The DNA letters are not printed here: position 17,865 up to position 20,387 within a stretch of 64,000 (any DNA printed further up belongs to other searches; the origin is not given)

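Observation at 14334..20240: Foreign-composition block between rplJ and tRNA-Trp: paired AAA+ ATPases plus a large metallophosphoesterase protein; candidate undescribed module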

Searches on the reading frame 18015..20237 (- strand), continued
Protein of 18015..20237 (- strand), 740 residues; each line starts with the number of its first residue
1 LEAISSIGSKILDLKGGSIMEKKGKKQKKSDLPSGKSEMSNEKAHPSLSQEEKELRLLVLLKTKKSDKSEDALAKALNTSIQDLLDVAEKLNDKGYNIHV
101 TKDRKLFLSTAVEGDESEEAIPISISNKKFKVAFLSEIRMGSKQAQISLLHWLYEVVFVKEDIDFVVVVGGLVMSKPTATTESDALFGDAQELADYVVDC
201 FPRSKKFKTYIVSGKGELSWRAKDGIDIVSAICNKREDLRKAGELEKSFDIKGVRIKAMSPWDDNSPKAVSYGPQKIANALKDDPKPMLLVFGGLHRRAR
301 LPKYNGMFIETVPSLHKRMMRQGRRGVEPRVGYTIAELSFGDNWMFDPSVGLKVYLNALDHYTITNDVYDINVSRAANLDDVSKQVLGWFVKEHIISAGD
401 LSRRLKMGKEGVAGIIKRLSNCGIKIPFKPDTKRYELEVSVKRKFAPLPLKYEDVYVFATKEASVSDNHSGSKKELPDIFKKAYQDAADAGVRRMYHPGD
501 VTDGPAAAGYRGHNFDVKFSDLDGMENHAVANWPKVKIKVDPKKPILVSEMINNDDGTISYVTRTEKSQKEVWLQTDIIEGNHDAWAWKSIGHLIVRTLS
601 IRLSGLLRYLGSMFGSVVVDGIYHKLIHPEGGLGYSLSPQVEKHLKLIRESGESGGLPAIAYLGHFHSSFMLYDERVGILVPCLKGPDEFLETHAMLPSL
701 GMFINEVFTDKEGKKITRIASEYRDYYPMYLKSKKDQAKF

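Call 27: search_solved_structures(query=A1, max_evalue=1, show_alignments=2)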
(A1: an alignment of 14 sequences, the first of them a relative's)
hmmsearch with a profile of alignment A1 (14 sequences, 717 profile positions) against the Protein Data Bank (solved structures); distinct sequences matched with E-value up to 1: 11.
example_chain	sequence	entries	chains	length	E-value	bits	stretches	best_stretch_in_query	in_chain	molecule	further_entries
3tgn_A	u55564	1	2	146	0.0046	18.2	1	354-414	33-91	Adc operon repressor AdcR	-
2rdp_A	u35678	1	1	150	0.091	13.9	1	36-100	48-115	putative transcriptional regulator MarR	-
5hlg_A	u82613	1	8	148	0.091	13.9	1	32-99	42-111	MarR family transcriptional regulator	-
5hlh_A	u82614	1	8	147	0.091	13.9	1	32-99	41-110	MarR family transcriptional regulator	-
5hli_A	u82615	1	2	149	0.091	13.9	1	32-99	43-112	MarR family transcriptional regulator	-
9w4v_A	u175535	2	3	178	0.16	13.1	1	348-408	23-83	Uncharacterized HTH-type transcriptional regulator PH0140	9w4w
4hbl_A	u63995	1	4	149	0.17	13.1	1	34-99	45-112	Transcriptional regulator, MarR family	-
7fby_A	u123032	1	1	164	0.2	12.8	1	350-408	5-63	Transcriptional regulatory protein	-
2glo_A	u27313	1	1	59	0.24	12.6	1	334-375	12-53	brinker CG9653-PA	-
4kbq_D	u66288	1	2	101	0.34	12.1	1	329-399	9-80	Heat shock cognate 71 kDa protein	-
3v7r_A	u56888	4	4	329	0.58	11.3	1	355-405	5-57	Biotin ligase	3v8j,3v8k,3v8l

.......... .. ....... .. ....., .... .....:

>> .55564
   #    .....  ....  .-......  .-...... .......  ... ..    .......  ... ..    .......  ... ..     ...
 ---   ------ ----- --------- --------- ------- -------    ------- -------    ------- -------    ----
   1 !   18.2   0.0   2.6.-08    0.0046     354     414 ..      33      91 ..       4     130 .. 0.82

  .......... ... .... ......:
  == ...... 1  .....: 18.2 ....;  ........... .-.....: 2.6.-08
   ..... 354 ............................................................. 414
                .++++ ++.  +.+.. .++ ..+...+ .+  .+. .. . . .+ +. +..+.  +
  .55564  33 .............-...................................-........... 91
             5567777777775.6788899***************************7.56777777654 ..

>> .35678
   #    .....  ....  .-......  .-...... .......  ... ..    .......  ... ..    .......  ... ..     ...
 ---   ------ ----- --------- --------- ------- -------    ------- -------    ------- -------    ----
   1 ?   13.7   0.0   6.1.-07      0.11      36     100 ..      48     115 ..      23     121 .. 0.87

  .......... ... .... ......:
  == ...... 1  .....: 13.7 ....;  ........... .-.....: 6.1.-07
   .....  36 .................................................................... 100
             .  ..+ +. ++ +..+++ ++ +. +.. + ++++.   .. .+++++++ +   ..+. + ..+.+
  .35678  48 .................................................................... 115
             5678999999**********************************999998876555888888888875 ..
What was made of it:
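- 19911..20090 (-): First winged-helix domain (about aa 31-90). MarR-family matches with the family profile (call 27).
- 18930..19118 (-): Second winged-helix domain (about aa 355-417). The family profile matches the AdcR/MarR winged helix at E 0.0046 (call 27).
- Tried and rejected: The family profile against PDB sequences also found only winged-helix proteins (call 27).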

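Call 36: predict_structure(alignment_id=A1)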
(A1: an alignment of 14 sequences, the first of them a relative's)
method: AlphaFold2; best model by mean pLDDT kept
length: 721 residues; sequences in the alignment: 14
mean_pLDDT: 71.6   pTM: 0.73
mean pLDDT of the five models: 71.6, 65.3, 59.0, 55.4, 49.8
residues with pLDDT >= 90: 53; 70-90: 420; 50-70: 133; < 50: 115
segments of 3 or more residues with pLDDT < 50: 1-27, 93-99, 156-167, 198-204, 246-253, 301-308, 484-498, 563-574, 612-617, 649-651
pLDDT, mean of each block of 10 residues (from residue 1): 32 26 44 82 79 87 86 74 77 46 76 85 65 91 91 53 49 74 84 65 59 82 83 88 52 62 84 73 75 70 49 88 80 86 63 72 86 75 85 88 85 80 69 89 76 64 89 78 44 44 69 84 78 78 81 83 47 59 79 66 77 48 73 83 65 63 69 54 87 87 85 63 34
secondary structure, 60 per line:
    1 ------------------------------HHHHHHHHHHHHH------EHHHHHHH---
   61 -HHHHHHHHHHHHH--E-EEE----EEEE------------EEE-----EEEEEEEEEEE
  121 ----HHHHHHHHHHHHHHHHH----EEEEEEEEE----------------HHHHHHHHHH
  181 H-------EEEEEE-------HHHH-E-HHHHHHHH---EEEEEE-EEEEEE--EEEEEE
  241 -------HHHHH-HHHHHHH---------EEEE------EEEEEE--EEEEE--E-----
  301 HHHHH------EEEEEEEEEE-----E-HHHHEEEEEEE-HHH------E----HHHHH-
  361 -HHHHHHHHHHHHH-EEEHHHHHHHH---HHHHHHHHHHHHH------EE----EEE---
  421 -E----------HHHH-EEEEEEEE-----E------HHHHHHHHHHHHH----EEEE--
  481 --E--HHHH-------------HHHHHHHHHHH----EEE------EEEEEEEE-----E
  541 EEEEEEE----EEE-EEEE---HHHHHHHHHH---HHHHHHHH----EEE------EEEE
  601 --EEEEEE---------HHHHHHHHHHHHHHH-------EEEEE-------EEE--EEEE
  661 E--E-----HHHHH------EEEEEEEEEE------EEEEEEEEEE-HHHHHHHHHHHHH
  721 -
elements in order (helices of 4 or more, strands of 3 or more residues): H31-43 H51-57 H62-74 E79-81 E86-89 E102-104 E110-120 H125-141 E146-154 H171-181 E189-194 H202-205 H209-216 E220-225 E227-232 E235-240 H248-252 H254-260 E270-273 E280-285 E288-292 H301-305 E312-321 H329-332 E333-339 H355-359 H362-374 E376-378 H379-386 H390-402 E415-417 H433-436 E438-445 H458-470 E475-478 H486-489 H503-513 E518-520 E527-534 E540-547 E552-554 E556-559 H563-572 H576-583 E588-590 E597-600 E603-608 H618-632 E640-644 E652-654 E657-661 H670-674 E681-690 E697-706 H708-720
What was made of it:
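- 18015..20180 (-): Large gene ('BIG', 721 aa): two tandem modules, each a winged helix plus a DP1-type phosphodiesterase. AlphaFold model: pLDDT 71.6, pTM 0.73 (call 36).
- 19911..20090 (-): Three helices and a wing in the model (call 36).
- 18930..19118 (-): Helices 362-402 in the model (call 36).
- On Calcineurin-like metallophosphoesterase superfamily: The model has pTM 0.73 (call 36).
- On PolD DP1 / polymerase B-subunit family: The model shows a winged helix plus a short linker before each phosphodiesterase module, with no OB barrel (call 36).
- The model has no OB-fold domain (call 36).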

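Call 39: search_protein_representatives(alignment_id=A1)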
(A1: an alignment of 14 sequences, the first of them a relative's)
Query: 14 sequences, 717 profile positions. Proteins with E-value up to 0.001 (for the whole library): 1782; up to 1e-10: 917; up to 1e-30: 96. The best 150 are listed.
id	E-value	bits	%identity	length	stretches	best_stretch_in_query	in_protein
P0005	0.0e+00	1214.2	-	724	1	5-707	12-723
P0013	0.0e+00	1073.7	-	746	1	4-714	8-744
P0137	1.2e-291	985.5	-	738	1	9-712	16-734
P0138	4.0e-258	874.7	-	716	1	14-707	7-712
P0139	2.8e-252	855.3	-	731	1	4-711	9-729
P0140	1.0e-243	827.0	-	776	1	18-715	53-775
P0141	5.0e-239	811.5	-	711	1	25-707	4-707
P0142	4.0e-214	729.2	-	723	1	10-708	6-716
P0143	4.0e-183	626.7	-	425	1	52-462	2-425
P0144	5.8e-151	520.4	-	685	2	27-515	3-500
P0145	1.5e-143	495.9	-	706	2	26-519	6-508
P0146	1.8e-112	393.2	-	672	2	21-515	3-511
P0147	1.5e-110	386.8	-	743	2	28-517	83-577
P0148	1.9e-95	336.9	-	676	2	28-518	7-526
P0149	4.6e-91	322.4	-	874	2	25-513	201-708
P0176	3.5e-56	207.1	-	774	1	10-707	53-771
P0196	1.8e-43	165.0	-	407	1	17-325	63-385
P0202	1.9e-40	155.0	-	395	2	553-698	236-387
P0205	1.2e-37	145.8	-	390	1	24-324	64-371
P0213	2.9e-35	137.9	-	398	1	19-325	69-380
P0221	3.9e-33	130.9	-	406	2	357-515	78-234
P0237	2.1e-29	118.6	-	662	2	120-325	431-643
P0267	2.3e-26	108.5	-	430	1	301-704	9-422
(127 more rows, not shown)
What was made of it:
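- Closest known: One-module phage proteins with a winged helix and a phosphoesterase. Same: The exhaustive profile search gave 1782 hits at E<=1e-3, many of them 300-430 aa (call 39).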

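Call 40: search_protein_families(library=pfam, proteins=[P0144, P0149, P0176, P0196, P0205, P0213, P0202, P0221, P0267, P0237], max_evalue=0.01)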
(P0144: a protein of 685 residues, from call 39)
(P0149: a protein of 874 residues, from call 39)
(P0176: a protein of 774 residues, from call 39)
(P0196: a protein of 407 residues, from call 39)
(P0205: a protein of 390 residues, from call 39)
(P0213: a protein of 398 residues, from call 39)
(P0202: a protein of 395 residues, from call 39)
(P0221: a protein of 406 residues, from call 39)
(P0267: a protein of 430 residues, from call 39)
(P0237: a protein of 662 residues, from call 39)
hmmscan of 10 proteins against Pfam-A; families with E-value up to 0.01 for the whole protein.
P0144 (685 aa): 1 family
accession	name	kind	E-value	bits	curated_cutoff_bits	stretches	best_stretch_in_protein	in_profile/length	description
PF00149.33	Metallophos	-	0.00032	21.6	21.5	1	424-519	2-77/191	Calcineurin-like phosphoesterase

P0149 (874 aa): 8 families
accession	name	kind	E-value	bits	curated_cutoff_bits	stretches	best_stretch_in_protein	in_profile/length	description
PF00149.33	Metallophos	-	4.4e-11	44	21.5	1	631-733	1-81/191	Calcineurin-like phosphoesterase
PF12850.12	Metallophos_2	-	6.1e-09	36.5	27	1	632-816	2-127/154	Calcineurin-like phosphoesterase superfamily domain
PF01978.25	TrmB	-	8.7e-06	25.9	25.6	1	212-259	14-61/68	Sugar-specific transcriptional regulator TrmB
PF21476.4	PF0610-like_N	-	2e-05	25.2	33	1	208-239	2-33/50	PF0610-like, N-terminal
PF01022.26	HTH_5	-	8.1e-05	22.9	22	1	208-238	3-33/47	Bacterial regulatory protein, arsR family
PF08279.18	HTH_11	-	0.0047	17.2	25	0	210-248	4-43/55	HTH domain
PF13412.12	HTH_24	-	0.0072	16.3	21.9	0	208-249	5-46/48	Winged helix-turn-helix DNA-binding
PF13730.12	HTH_36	-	0.0073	16.5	25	0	573-594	33-54/55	Helix-turn-helix domain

P0176 (774 aa): 2 families
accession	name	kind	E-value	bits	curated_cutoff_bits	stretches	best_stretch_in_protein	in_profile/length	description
PF00149.33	Metallophos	-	7.8e-11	43.2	21.5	1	499-605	2-86/191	Calcineurin-like phosphoesterase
PF12850.12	Metallophos_2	-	2.4e-05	24.8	27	1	499-542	2-39/154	Calcineurin-like phosphoesterase superfamily domain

P0196 (407 aa): 6 families
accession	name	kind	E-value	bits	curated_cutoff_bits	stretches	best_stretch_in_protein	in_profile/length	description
PF12850.12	Metallophos_2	-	5.3e-07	30.2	27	1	154-197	2-39/154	Calcineurin-like phosphoesterase superfamily domain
PF00149.33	Metallophos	-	5.9e-07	30.5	21.5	1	153-247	1-72/191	Calcineurin-like phosphoesterase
PF12802.13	MarR_2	-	0.00026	21.5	27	1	84-122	12-52/61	MarR family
PF25213.1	HVO_A0261_N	-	0.0053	17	35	1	80-122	14-56/86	HVO_A0261 N-terminal domain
PF13412.12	HTH_24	-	0.0056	16.7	21.9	0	83-120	10-47/48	Winged helix-turn-helix DNA-binding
PF01978.25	TrmB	-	0.0067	16.7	25.6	0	82-122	14-54/68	Sugar-specific transcriptional regulator TrmB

P0205 (390 aa): 2 families
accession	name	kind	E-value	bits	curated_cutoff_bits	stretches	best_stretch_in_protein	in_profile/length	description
PF00149.33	Metallophos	-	1.2e-08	36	21.5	1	154-258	1-89/191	Calcineurin-like phosphoesterase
PF12850.12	Metallophos_2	-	2.9e-07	31.1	27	1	154-327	1-122/154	Calcineurin-like phosphoesterase superfamily domain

P0213 (398 aa): 3 families
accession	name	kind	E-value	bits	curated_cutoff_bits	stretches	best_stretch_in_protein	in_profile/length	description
PF00149.33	Metallophos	-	5.7e-08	33.8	21.5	1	157-331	2-159/191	Calcineurin-like phosphoesterase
PF12850.12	Metallophos_2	-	0.0006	20.3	27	1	158-331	3-119/154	Calcineurin-like phosphoesterase superfamily domain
PF11427.14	HTH_Tnp_Tc3_1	-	0.0018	18.6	21.1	1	79-108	5-34/50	Tc3 transposase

P0202 (395 aa): 2 families
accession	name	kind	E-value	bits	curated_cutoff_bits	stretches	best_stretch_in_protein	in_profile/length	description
PF12850.12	Metallophos_2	-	2.9e-08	34.3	27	1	159-338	2-122/154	Calcineurin-like phosphoesterase superfamily domain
PF00149.33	Metallophos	-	5.6e-05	24.1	21.5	1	159-241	2-68/191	Calcineurin-like phosphoesterase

P0221 (406 aa): 4 families
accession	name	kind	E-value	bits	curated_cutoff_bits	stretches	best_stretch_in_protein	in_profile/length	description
PF08279.18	HTH_11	-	0.00012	22.3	25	0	20-49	5-34/55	HTH domain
PF12850.12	Metallophos_2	-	0.00013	22.5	27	1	160-347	2-126/154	Calcineurin-like phosphoesterase superfamily domain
PF00149.33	Metallophos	-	0.00024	22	21.5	1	159-259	1-83/191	Calcineurin-like phosphoesterase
PF13384.12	HTH_23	-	0.0073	16.5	24.6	0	81-118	3-39/50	Homeodomain-like domain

P0267 (430 aa): 4 families
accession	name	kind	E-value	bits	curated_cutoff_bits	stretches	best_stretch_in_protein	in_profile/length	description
PF00149.33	Metallophos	-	3.6e-06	28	21.5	1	152-267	5-93/191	Calcineurin-like phosphoesterase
PF09012.17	FeoC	-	2e-05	25.1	21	1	83-121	10-48/69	FeoC like transcriptional regulator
PF01978.25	TrmB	-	0.002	18.4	25.6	1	80-116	15-51/68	Sugar-specific transcriptional regulator TrmB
PF08279.18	HTH_11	-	0.0024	18.1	25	1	77-119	3-47/55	HTH domain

P0237 (662 aa): 8 families
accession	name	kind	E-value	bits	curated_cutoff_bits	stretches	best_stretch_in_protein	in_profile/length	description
PF14890.11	Intein_splicing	-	4.1e-10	40.1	35.8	1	185-429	37-155/155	Intein splicing domain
PF00149.33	Metallophos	-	2.4e-06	28.5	21.5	1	439-516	18-85/191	Calcineurin-like phosphoesterase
PF13403.11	Hint_2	-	2.5e-05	25.1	28.4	1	155-205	2-57/147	Hint domain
PF12850.12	Metallophos_2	-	0.00038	20.9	27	0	438-565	15-94/154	Calcineurin-like phosphoesterase superfamily domain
PF09423.15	PhoD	-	0.001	18.7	27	1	427-490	3-66/343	PhoD-like phosphatase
PF01079.26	Hint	-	0.0013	18.8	29.7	1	151-250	9-116/213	Hint module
PF08279.18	HTH_11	-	0.0063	16.8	25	0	77-114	8-47/55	HTH domain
PF11427.14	HTH_Tnp_Tc3_1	-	0.0095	16.2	21.1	0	65-99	3-37/50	Tc3 transposase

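Call 42: search_protein_families(library=phrogs, proteins=[P0001, P0144, P0176, P0196, P0205, P0213, P0202, P0221, P0267, P0016], max_evalue=0.001)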
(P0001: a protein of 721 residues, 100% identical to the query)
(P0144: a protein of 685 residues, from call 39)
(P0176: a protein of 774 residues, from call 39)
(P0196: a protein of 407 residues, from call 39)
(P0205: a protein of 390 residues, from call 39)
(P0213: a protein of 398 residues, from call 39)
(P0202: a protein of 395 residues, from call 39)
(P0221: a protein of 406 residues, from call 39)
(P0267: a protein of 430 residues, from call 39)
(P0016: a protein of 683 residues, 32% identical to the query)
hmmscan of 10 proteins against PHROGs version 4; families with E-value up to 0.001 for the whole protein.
P0001 (721 aa): 1 family
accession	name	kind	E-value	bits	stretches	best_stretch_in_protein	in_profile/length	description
phrog_7339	-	DNA, RNA and nucleotide metabolism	2.2e-05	24.9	0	107-216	26-136/263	DNA repair exonuclease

P0144 (685 aa): 1 family
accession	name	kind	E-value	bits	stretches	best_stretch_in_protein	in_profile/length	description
phrog_7339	-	DNA, RNA and nucleotide metabolism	6.9e-10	39.7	1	426-576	33-184/263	DNA repair exonuclease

P0176 (774 aa): 0 families

P0196 (407 aa): 4 families
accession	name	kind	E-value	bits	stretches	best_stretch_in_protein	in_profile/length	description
phrog_7339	-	DNA, RNA and nucleotide metabolism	6.2e-08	33.3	1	137-298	14-176/263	DNA repair exonuclease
phrog_7158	-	unknown function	6.6e-05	22.8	1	66-211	135-287/554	-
phrog_1649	-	other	7.4e-05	22.5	0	148-218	31-98/308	metallo-phosphoesterase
phrog_11961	-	unknown function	0.00046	20.8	0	86-122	50-86/150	-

P0205 (390 aa): 3 families
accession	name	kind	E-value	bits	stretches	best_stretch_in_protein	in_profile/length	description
phrog_7339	-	DNA, RNA and nucleotide metabolism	3.2e-14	53.9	1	142-324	18-201/263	DNA repair exonuclease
phrog_7158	-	unknown function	1.7e-05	24.7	1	77-242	145-309/554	-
phrog_1271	-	DNA, RNA and nucleotide metabolism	0.0006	20.3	1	4-41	213-247/361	HNH endonuclease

P0213 (398 aa): 1 family
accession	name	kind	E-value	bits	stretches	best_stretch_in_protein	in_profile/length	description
phrog_7339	-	DNA, RNA and nucleotide metabolism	8e-11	42.8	1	154-331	28-201/263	DNA repair exonuclease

P0202 (395 aa): 2 families
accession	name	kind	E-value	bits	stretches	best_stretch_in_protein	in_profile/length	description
phrog_7339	-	DNA, RNA and nucleotide metabolism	1.5e-07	32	1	153-265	25-138/263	DNA repair exonuclease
phrog_100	-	DNA, RNA and nucleotide metabolism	5.9e-06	26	1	156-201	27-79/989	SbcD-like subunit of palindrome specific endonuclease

P0221 (406 aa): 3 families
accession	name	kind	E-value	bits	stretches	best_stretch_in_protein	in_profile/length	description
phrog_7339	-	DNA, RNA and nucleotide metabolism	3.7e-10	40.6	1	156-312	27-187/263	DNA repair exonuclease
phrog_7158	-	unknown function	0.00062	19.6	0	83-206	146-276/554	-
phrog_323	-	transcription regulation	0.00091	19.9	0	14-114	102-182/319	transcriptional regulator, D5-like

P0267 (430 aa): 1 family
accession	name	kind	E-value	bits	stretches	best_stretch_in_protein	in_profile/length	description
phrog_7339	-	DNA, RNA and nucleotide metabolism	0.00072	20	0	153-246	35-130/263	DNA repair exonuclease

P0016 (683 aa): 1 family
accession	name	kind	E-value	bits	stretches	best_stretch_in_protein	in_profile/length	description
phrog_284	-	DNA, RNA and nucleotide metabolism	0.00022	21.3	0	568-646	288-369/398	exonuclease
